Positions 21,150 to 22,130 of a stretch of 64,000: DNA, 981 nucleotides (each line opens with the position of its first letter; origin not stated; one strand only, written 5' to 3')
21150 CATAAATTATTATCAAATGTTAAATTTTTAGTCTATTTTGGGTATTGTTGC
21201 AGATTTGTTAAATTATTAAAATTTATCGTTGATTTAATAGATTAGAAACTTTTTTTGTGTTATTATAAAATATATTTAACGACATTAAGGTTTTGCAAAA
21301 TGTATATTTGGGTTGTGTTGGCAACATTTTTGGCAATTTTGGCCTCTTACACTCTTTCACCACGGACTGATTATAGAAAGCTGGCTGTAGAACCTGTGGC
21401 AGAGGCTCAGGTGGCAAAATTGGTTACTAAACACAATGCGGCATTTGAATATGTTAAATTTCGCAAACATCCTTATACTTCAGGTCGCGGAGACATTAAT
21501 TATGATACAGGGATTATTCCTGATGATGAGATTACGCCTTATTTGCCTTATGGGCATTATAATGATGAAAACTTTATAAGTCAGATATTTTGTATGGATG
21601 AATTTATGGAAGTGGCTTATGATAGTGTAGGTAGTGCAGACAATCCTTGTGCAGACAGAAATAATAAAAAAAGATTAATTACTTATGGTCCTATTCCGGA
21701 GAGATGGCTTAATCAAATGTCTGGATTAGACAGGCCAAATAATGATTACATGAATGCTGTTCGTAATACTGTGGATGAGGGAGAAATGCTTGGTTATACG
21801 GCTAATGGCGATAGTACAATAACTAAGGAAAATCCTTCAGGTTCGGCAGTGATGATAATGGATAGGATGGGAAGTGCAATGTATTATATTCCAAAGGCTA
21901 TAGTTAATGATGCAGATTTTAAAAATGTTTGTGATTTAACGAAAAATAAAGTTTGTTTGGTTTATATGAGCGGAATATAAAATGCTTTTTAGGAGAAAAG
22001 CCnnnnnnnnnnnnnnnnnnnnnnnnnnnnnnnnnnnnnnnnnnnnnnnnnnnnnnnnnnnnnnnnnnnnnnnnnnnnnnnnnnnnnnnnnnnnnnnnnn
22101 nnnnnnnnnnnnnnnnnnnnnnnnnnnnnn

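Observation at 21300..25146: Giant (about 1047-aa) prepilin/TadE-like protein and a membrane-anchored partner wedged between fliL and fliP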

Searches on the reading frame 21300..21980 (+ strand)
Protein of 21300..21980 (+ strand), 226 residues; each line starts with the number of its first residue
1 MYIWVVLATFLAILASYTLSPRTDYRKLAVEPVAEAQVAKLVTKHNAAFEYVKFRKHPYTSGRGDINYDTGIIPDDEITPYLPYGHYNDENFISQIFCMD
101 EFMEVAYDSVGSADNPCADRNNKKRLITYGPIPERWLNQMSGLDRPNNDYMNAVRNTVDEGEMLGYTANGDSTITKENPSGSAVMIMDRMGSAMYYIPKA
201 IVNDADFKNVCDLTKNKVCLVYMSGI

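Call 3: search_protein_families(library=pfam, proteins=[window:21300-21980:+], max_evalue=1)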
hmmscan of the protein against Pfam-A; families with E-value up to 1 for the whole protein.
window:21300-21980:+ (226 aa): 0 families

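Call 4: search_protein_families(library=ncbifam, proteins=[window:21300-21980:+], max_evalue=1)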
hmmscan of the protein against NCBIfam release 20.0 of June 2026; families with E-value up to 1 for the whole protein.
window:21300-21980:+ (226 aa): 0 families
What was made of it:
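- Tried and rejected: Pfam and NCBIfam scans of both proteins gave nothing significant (calls 3, 4).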

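Call 13: find_homologous_proteins(query=window:21300-21980:+, max_evalue=0.001)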
Query window:21300-21980:+ (226 aa): 69 proteins with E <= 0.001 among 151 candidates.
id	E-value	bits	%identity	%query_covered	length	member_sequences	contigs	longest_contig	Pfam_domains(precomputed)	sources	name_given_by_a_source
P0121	1.3e-137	475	90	100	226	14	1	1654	-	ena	-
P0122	3.6e-75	271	56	100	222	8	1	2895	-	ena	-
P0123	4.4e-72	260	56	99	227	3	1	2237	-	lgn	-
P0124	1.5e-70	255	53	100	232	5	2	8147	-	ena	-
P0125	4.2e-70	254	52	100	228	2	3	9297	-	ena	-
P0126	1.5e-69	252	54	100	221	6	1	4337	-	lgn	-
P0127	2.7e-69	251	54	100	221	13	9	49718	-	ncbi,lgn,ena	-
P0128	1.0e-67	246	49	100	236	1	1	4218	-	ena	-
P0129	1.3e-67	246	48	100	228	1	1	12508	-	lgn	-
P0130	1.1e-66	243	47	100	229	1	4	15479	-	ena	-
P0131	2.1e-66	242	49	100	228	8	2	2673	-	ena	-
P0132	2.5e-65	238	48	100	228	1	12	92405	-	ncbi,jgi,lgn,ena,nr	ncbi:MAG: hypothetical protein E7012_00860 [Alphaproteobacteria bacterium]|nr:hypothetical protein [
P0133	8.1e-65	237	50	100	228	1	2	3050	-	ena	-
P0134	3.1e-64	235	47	100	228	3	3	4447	-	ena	-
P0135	5.0e-64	234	49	100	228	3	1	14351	-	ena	-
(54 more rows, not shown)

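Call 42: predict_structure(alignment_id=A2)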
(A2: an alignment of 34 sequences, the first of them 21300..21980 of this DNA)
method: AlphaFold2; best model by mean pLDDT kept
length: 226 residues; sequences in the alignment: 34
mean_pLDDT: 92.6   pTM: 0.86
mean pLDDT of the five models: 92.6, 92.2, 91.2, 91.1, 90.0
residues with pLDDT >= 90: 176; 70-90: 49; 50-70: 1; < 50: 0
segments of 3 or more residues with pLDDT < 50: none
pLDDT, mean of each block of 10 residues (from residue 1): 93 85 80 95 98 93 87 97 96 98 92 86 97 94 90 90 92 96 92 89 97 95 96
secondary structure, 60 per line:
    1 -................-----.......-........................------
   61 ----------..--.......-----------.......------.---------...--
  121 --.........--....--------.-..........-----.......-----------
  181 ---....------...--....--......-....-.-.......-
elements in order: H2-17 H23-29 H31-54 H75-81 E93-99 E123-131 H148-157 E163-169 E184-187 E194-196 H199-202 H205-210 E219-225

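Call 46: fold_search(model_id=the predicted structure, library=pdb)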
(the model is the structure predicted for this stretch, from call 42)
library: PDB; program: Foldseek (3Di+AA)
matches with E <= 10: 237; with E <= 0.001: 0
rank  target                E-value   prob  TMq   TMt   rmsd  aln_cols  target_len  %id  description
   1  4qs4                  3.7e-01  0.15  0.33  0.18  11.2       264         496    6  Crystal Structure of CofB from Enterotoxigenic Escherichia coli (released 2015-06-03)
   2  2iy5_A                3.9e-01  0.04  0.15  0.12  31.8       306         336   10  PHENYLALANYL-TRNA SYNTHETASE FROM THERMUS THERMOPHILUS complexed with tRNA and a phenylalanyl-adenylate analog (released 2006-09-06)
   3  8ifj_H                4.1e-01  0.04  0.17  0.15  19.6       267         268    9  Crystal structure of pyrrolysyl-tRNA synthetase from methanogenic archaeon ISO4-G1 (released 2023-03-15)
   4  9f4a_AS               6.7e-01  0.01  0.10  0.05  20.2       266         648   10  Interface between baseplate cup and extended tail tube/sheath of Klebsiella phage KP1 variant vB_Kpn_Lilla1 (released 2025-05-14)
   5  8t5n                  7.1e-01  0.04  0.20  0.14  16.9       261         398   10  Crystal Structure of Glycine--tRNA ligase from Mycobacterium tuberculosis (AMP-Mg bound) (released 2023-06-28)
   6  3nel_A                7.1e-01  0.03  0.12  0.07  20.5       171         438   10  Aspartyl-tRNA synthetase complexed with aspartic acid (released 2010-08-04)
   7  8slg_B                8.1e-01  0.04  0.18  0.12  11.7       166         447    9  Crystal Structure of Glycine tRNA ligase from Mycobacterium thermoresistibile (glycyl adenylate bound) (released 2023-05-03)
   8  9drs_D                8.1e-01  0.03  0.16  0.14  14.3       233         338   10  Crystal structure of M. tuberculosis PheRS-tRNA complex bound to inhibitor D-116 (released 2025-02-12)
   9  8slf_B                8.6e-01  0.05  0.18  0.12  11.4       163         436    8  Crystal Structure of Glycine tRNA ligase from Mycobacterium thermoresistibile (AMP bound) (released 2023-05-03)
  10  5vl1_B                8.6e-01  0.04  0.13  0.07  18.4       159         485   13  Crystal Structure of Lysyl-tRNA Synthetase from Mycobacterium ulcerans complexed with L-lysine (released 2017-05-10)
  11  8u2q_A                9.7e-01  0.04  0.19  0.13  11.4       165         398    8  Crystal Structure of Glycine--tRNA ligase active site chimera from Mycobacterium thermoresistibile/tuberculosis (G5A b (released 2023-09-13)
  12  8slf_A                9.7e-01  0.04  0.17  0.13  11.3       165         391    8  Crystal Structure of Glycine tRNA ligase from Mycobacterium thermoresistibile (AMP bound) (released 2023-05-03)
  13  8u2q_B                1.1e+00  0.03  0.18  0.12  12.6       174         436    9  Crystal Structure of Glycine--tRNA ligase active site chimera from Mycobacterium thermoresistibile/tuberculosis (G5A b (released 2023-09-13)
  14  8u2p                  1.2e+00  0.03  0.16  0.11  13.2       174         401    9  Crystal Structure of Glycine--tRNA ligase from Mycobacterium tuberculosis (G5A bound) (released 2023-09-13)
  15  6kwa_B                1.2e+00  0.03  0.17  0.15  13.0       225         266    8  AtDAO1(dioxygenase for auxin oxidation 1 from Arabidopsis thaliana) (released 2020-11-11)
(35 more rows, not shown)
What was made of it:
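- Closest known: CofB, TcpB and LngB: type IVb minor pilins of enteric pathogens. Same: CofB was the top, non-significant, Foldseek match of the partner model (call 46).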

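Call 97: search_protein_families(library=pfam, alignment_id=A2, max_evalue=1)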
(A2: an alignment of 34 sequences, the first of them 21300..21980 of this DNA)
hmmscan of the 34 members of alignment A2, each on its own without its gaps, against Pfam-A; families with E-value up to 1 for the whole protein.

A. member 1, window:21300-21980:+ (226 aa): 0 families

B. families by the number of members that match (of 34 scanned): 5 families
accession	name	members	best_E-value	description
PF22875.4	Glu2-Pro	1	0.026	Glu2-Pro domain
PF17019.10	DUF5096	1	0.091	Domain of unknown function (DUF5096)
PF23783.1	Zn_ribbon_TiaS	1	0.11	TiaS C-terminal zinc ribbon domain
PF19108.5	DUF5795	1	0.14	Family of unknown function (DUF5795)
PF22616.2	HMD_N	1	0.16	HMD N-terminal domain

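Call 98: search_solved_structures(query=A2, max_evalue=10)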
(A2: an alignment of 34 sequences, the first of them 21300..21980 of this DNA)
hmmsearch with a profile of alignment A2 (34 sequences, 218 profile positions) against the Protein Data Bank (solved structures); distinct sequences matched with E-value up to 10: 2.
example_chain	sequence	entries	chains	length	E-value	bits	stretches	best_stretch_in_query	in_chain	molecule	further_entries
3jvi_A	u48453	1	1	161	0.28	14.1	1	28-120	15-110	Protein tyrosine phosphatase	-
3ido_A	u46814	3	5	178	0.35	13.8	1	28-120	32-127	Protein tyrosine phosphatase | Protein tyrosine phosphatase, putative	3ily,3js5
